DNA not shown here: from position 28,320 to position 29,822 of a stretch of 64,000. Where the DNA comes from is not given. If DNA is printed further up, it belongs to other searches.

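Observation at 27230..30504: SPT-like alpha-oxoamine synthase + ThrC-like PLP enzyme + SDR operon: candidate sphingoid/sulfonolipid (capnine-type) long-chain-base pathway in a chlamydial genome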

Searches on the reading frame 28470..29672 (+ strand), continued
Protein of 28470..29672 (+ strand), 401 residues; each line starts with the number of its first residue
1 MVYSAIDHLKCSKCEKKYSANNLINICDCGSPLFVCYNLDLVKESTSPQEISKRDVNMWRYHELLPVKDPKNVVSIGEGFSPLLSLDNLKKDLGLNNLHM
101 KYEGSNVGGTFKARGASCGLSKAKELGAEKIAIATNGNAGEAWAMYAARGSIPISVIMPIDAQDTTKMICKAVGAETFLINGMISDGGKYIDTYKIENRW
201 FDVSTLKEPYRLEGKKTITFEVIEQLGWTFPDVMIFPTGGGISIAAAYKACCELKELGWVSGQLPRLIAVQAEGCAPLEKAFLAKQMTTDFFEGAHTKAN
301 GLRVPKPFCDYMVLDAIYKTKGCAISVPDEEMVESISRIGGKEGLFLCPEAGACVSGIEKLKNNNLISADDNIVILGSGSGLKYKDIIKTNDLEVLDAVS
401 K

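Call 39: find_related_loci(query=A1, collection=metagenome_contigs, flank=8000)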
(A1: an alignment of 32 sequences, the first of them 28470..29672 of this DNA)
Query A1 (401 aa) in metagenome_contigs; peptide patterns used: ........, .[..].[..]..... (x = any residue, [..] = any of these).
82 stretches matched a pattern; 10 encode a relative of the query (tblastn E <= 1e-3); 10 distinct loci.
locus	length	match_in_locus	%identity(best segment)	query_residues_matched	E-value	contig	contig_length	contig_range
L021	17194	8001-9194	73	3-400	0e+0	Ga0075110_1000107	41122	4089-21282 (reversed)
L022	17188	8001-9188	54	1-396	2e-153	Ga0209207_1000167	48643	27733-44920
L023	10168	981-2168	54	1-396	2e-153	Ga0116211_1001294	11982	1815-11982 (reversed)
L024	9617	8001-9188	54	1-396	2e-153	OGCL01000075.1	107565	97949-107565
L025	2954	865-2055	56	1-397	6e-160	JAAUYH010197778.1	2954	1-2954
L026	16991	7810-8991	57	4-397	5e-149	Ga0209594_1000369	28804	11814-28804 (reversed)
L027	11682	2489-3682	55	3-400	6e-144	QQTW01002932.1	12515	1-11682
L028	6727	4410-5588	54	4-396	4e-143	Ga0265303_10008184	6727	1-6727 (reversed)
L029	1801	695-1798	54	1-368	2e-150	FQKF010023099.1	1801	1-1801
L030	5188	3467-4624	49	4-389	1e-118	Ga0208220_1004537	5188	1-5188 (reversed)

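Call 42: search_protein_families(library=pfam, proteins=[L028:1059-4370:+, L028:5607-6326:+, L017:11217-14708:+, L017:14752-16503:+, L017:8396-9559:-, L017:7250-8335:+, L018:4254-6380:+, L018:2469-4196:+, L018:8322-9833:-, L030:343-2847:+], max_evalue=0.00001)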
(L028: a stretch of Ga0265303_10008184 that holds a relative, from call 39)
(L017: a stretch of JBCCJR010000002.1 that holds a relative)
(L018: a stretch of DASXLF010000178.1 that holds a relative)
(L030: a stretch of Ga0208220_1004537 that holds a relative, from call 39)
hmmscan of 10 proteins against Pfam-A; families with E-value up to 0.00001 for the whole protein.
L028:1059-4370:+ (1104 aa): 4 families
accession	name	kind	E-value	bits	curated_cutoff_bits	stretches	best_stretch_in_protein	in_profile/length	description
PF00501.34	AMP-binding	-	9.7e-68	229.1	29.9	1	19-416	2-384/384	AMP-binding enzyme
PF00155.27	Aminotran_1_2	-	3.1e-42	145.5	19.7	1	746-1094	2-360/361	Aminotransferase class I and II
PF23024.1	AMP-dom_DIP2-like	-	5.3e-10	39.7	27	1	460-574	2-108/110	Disco-interacting protein 2-like, AMP domain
PF00550.31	PP-binding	-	4.4e-09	36.9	20.8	1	618-682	3-67/67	Phosphopantetheine attachment site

L028:5607-6326:+ (240 aa): 1 family
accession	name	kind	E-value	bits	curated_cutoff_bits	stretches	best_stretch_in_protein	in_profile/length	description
PF02517.21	Rce1-like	-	2.3e-12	47.5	22.4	1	141-220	11-90/93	Type II CAAX prenyl endopeptidase Rce1-like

L017:11217-14708:+ (1164 aa): 4 families
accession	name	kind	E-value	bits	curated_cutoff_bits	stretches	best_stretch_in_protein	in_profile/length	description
PF00501.34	AMP-binding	-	1.6e-67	228.4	29.9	1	40-405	18-384/384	AMP-binding enzyme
PF00668.25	Condensation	-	2.9e-32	112.4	30.6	1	702-1050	6-355/456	Condensation domain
PF00550.31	PP-binding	-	2.7e-10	40.8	20.8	1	608-672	2-66/67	Phosphopantetheine attachment site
PF23024.1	AMP-dom_DIP2-like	-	7.3e-06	26.4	27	0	446-558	2-105/110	Disco-interacting protein 2-like, AMP domain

L017:14752-16503:+ (584 aa): 8 families
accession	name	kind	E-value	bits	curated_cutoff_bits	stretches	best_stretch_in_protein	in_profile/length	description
PF07690.21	MFS_1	-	3.6e-52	177.8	33.4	2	17-323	3-303/347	Major Facilitator Superfamily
PF12832.13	MFS_1_like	-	1.7e-22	80.4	25.2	1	23-382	12-371/373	MFS_1 like family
PF13499.12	EF-hand_7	-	2.8e-16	60.1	30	1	505-559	8-66/67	EF-hand domain pair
PF00036.39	EF-hand_1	-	4.4e-15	54.5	25.4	1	534-561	1-28/29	EF hand domain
PF13405.12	EF-hand_6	-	1.2e-12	46.8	25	0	534-560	1-27/30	EF-hand domain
PF13202.12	EF-hand_5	-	3.5e-09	36.2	25.9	1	535-558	1-24/25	EF hand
PF00083.30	Sugar_tr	-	9.1e-08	31.8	22.3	0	43-409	44-446/452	Sugar (and other) transporter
PF13833.12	EF-hand_8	-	1.3e-07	31.7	28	0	536-559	28-51/54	EF-hand domain pair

L017:8396-9559:- (387 aa): 1 family
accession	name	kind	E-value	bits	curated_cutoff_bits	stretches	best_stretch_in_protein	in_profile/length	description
PF12770.12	CHAT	-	9.9e-56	189.7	24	1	116-385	3-289/289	CHAT domain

L017:7250-8335:+ (362 aa): 1 family
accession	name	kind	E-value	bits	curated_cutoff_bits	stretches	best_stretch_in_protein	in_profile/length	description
PF13444.12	Acetyltransf_5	-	5.1e-10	40.4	22.4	1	60-157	2-95/102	Acetyltransferase (GNAT) domain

L018:4254-6380:+ (709 aa): 2 families
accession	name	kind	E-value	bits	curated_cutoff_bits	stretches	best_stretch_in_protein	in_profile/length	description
PF19040.6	SGNH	-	1e-37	130.7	27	1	443-703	12-247/248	SGNH domain (fused to AT3 domains)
PF01757.29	Acyl_transf_3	-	2.3e-28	99.7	31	1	46-369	2-323/326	Acyltransferase domain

L018:2469-4196:+ (576 aa): 1 family
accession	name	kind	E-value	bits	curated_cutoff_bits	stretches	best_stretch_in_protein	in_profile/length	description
PF00912.28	Transgly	-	1.5e-46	158.5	27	1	381-526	14-159/178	Transglycosylase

L018:8322-9833:- (503 aa): 2 families
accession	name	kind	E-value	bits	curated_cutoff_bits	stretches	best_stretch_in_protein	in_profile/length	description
PF01943.22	Polysacc_synt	-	1.1e-22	81.2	28.2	1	31-297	3-272/274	Polysaccharide biosynthesis protein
PF13440.11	Polysacc_synt_3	-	1.1e-14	54.8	23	1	63-348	11-292/293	Polysaccharide biosynthesis protein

L030:343-2847:+ (835 aa): 6 families
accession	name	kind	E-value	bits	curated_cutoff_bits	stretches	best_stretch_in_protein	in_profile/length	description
PF00563.25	EAL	-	3.3e-69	233.3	31.3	1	577-812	2-236/236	EAL domain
PF00990.26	GGDEF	-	1.1e-35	123.2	23.8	1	400-555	1-158/161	Diguanylate cyclase, GGDEF domain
PF05227.19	CHASE3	-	4.2e-27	95.2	28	1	40-175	2-137/138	CHASE3 domain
PF13185.12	GAF_2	-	8.3e-20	71.8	28.6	1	241-388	2-136/136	GAF domain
PF01590.32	GAF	-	9.2e-09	36.4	22.4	1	302-387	50-133/133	GAF domain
PF13492.12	GAF_3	-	1.7e-08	35.4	27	1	334-389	72-129/129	GAF domain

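Call 48: search_protein_families(library=ncbifam, proteins=[L020:9482-9802:+, L006:7437-7769:+, P0022, L003:11207-12232:+, L003:12249-12881:-, L017:7250-8335:+], max_evalue=0.001)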
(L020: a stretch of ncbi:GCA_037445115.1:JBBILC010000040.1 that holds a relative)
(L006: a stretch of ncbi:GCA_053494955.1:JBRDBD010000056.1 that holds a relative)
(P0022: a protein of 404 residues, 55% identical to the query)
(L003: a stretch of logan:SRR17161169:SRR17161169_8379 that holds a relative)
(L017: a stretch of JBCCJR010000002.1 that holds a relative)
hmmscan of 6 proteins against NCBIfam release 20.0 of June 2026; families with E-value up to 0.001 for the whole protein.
L020:9482-9802:+ (107 aa): 0 families

L006:7437-7769:+ (111 aa): 0 families

P0022 (404 aa): 38 families (the best 25 are shown)
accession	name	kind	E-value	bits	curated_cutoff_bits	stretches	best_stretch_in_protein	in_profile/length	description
NF006050.0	PRK08197.1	equivalog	1.1e-167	558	303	1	6-394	3-390/406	threonine synthase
NF004170.0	PRK05638.1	equivalog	9.3e-60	202.4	421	1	12-387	2-357/442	threonine synthase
TIGR00260.1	thrC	equivalog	4.2e-49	167.5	167.1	1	63-390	2-340/340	threonine synthase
NF006205.0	PRK08329.1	equivalog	1.1e-39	136.4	358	1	12-387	2-345/347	threonine synthase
NF004996.0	PRK06381.1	equivalog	4e-34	118.1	266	1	85-380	16-314/319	threonine synthase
NF005035.0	PRK06450.1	equivalog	2.7e-31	108.7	301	1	13-387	5-336/338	threonine synthase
NF006094.0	PRK08246.1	subfamily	9.3e-21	74.5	331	1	96-384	33-302/310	serine/threonine dehydratase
TIGR01127.1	ilvA_1Cterm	equivalog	2.7e-17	62.8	378.75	1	100-362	15-265/380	threonine ammonia-lyase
TIGR03844.1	cysteate_syn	equivalog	3.9e-17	62.1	324.9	1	48-387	30-381/398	cysteate synthase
NF006390.0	PRK08639.1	equivalog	7.1e-17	61.5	421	1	85-384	26-313/418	threonine ammonia-lyase IlvA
TIGR01124.1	ilvA_2Cterm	equivalog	2.3e-15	56.2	411.3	1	85-390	18-310/499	threonine ammonia-lyase, biosynthetic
NF006389.0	PRK08638.1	equivalog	7.9e-15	54.6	453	1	98-365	40-293/333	bifunctional threonine ammonia-lyase/L-serine ammonia-lyase TdcB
NF005292.0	PRK06815.1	equivalog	2.7e-14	53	371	1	84-272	21-207/320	threonine/serine dehydratase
NF009130.0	PRK12483.1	subfamily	2.7e-14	52.7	801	1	85-386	38-326/521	threonine ammonia-lyase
NF005680.0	PRK07476.1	equivalog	7.6e-14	51.4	413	1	85-386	24-311/326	hydroxyectoine utilization dehydratase EutB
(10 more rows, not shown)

L003:11207-12232:+ (342 aa): 9 families
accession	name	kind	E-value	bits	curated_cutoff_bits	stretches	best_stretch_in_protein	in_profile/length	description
TIGR03645.1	glyox_marine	hypoth_equivalog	4.9e-10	39.6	262.05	1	159-304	8-148/162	lactoylglutathione lyase family protein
NF050075.1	SMU1112c_YaeR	equivalog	3.7e-06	27.2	140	0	248-306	71-125/125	SMU1112c/YaeR family gloxylase I-like metalloprotein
TIGR00068.2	glyox_I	equivalog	1.3e-05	25.2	120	1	161-308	7-141/143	lactoylglutathione lyase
NF000496.2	Fos_GSH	equivalog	1.4e-05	25.2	180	0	155-189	4-38/136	fosfomycin resistance glutathione transferase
NF003152.0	PRK04101.1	equivalog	0.00011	22.5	171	0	95-140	70-115/139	metallothiol transferase FosB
NF007629.0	PRK10291.1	equivalog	0.00017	21.5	246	0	161-214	8-61/135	lactoylglutathione lyase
NF000074.1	299782349_fosC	exception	0.00022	21.3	250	0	155-186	4-35/132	FosC2 family fosfomycin resistance glutathione transferase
NF033405.1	FosLL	exception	0.00031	21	270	0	155-188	5-38/135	fosfomycin resistance glutathione transferase FosLL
NF050074.1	glyox_I_GloA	exception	0.00057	20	165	0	160-182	6-28/121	lactoylglutathione lyase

L003:12249-12881:- (210 aa): 0 families

L017:7250-8335:+ (362 aa): 2 families
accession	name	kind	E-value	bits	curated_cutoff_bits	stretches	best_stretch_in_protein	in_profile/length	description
NF053696.1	GlyAclTfGlsBBct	equivalog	4.5e-82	275.6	300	1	14-309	2-302/303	glycine N(alpha)-acyltransferase GlsB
NF052615.1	orn_lipid_OlsF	equivalog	7.1e-51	173.4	620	1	13-308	278-569/570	bifunctional ornithine lipid synthase OlsF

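Call 51: find_encoding_contigs(protein=P0027, flank=10000, max_places=2)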
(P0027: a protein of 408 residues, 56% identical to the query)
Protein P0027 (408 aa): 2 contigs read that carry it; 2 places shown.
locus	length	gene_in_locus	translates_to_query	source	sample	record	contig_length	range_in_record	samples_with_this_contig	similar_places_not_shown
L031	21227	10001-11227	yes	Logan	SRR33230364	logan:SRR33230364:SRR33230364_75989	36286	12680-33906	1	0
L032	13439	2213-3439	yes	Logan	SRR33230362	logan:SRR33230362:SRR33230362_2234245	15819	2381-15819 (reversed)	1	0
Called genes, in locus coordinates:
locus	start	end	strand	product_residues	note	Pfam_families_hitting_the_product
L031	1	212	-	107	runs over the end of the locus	-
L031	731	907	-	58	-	-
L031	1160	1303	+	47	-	-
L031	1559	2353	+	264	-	PF22814:WelO5, PF13759:2OG-FeII_Oxy_5 (faint), PF13640:2OG-FeII_Oxy_3 (weak)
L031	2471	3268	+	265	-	PF22814:WelO5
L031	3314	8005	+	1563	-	PF00668:Condensation, PF00501:AMP-binding, PF13193:AMP-binding_C, PF00550:PP-binding, PF00668:Condensation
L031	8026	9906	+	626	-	PF13522:GATase_6, PF13537:GATase_7, PF00733:Asn_synthase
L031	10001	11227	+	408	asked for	PF00291:PALP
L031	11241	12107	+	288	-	PF01177:Asp_Glu_race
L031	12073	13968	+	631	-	PF00501:AMP-binding, PF13193:AMP-binding_C (weak), PF00550:PP-binding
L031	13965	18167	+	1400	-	PF18563:TubC_N, PF00668:Condensation, PF00501:AMP-binding, PF13193:AMP-binding_C, PF00550:PP-binding, PF00975:Thioesterase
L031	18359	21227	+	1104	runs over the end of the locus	PF13575:DUF4135, PF05147:LANC_like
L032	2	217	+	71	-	?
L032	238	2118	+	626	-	PF13522:GATase_6, PF13537:GATase_7, PF00733:Asn_synthase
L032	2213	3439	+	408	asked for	PF00291:PALP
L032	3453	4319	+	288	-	PF01177:Asp_Glu_race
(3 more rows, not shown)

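Call 52: find_encoding_contigs(protein=P0108, flank=10000, max_places=1)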
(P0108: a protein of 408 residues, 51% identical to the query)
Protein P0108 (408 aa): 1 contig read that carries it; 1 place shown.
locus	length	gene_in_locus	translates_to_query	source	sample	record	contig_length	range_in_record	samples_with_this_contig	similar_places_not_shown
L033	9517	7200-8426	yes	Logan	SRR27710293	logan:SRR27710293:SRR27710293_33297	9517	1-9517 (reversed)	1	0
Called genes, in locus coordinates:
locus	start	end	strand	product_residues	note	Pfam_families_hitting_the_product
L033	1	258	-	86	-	?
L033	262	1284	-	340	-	PF03448:MgtE_N (faint), PF14842:FliG_N, PF14841:FliG_M, PF14842:FliG_N, PF01706:FliG_C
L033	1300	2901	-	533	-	PF01514:YscJ_FliF, PF08345:YscJ_FliF_C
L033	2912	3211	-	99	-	PF02049:FliE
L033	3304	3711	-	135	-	PF00460:Flg_bb_rod (weak), PF06429:Flg_bbr_C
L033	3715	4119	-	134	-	PF00460:Flg_bb_rod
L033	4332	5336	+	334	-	PF03102:NeuB, PF08666:SAF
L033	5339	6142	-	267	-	PF07751:Abi_2 (faint)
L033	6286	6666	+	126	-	-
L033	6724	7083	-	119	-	-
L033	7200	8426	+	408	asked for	PF00291:PALP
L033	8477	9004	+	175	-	PF02577:BFN_dom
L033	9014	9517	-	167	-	?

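Call 53: find_encoding_contigs(protein=P0039, flank=10000, max_places=1)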
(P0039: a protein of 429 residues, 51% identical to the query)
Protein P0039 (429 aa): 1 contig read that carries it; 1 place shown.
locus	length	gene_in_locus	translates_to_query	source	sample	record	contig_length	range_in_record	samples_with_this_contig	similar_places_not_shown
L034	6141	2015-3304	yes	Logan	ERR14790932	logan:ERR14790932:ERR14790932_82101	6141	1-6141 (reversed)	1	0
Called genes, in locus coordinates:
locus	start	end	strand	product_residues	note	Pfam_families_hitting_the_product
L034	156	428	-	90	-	-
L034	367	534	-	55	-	-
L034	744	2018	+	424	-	PF00155:Aminotran_1_2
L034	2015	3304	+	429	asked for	PF00291:PALP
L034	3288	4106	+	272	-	PF00106:adh_short, PF08659:KR, PF01370:Epimerase (weak), PF13460:NAD_binding_10 (weak), PF13561:adh_short_C2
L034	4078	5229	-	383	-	PF00903:Glyoxalase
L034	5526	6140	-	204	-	?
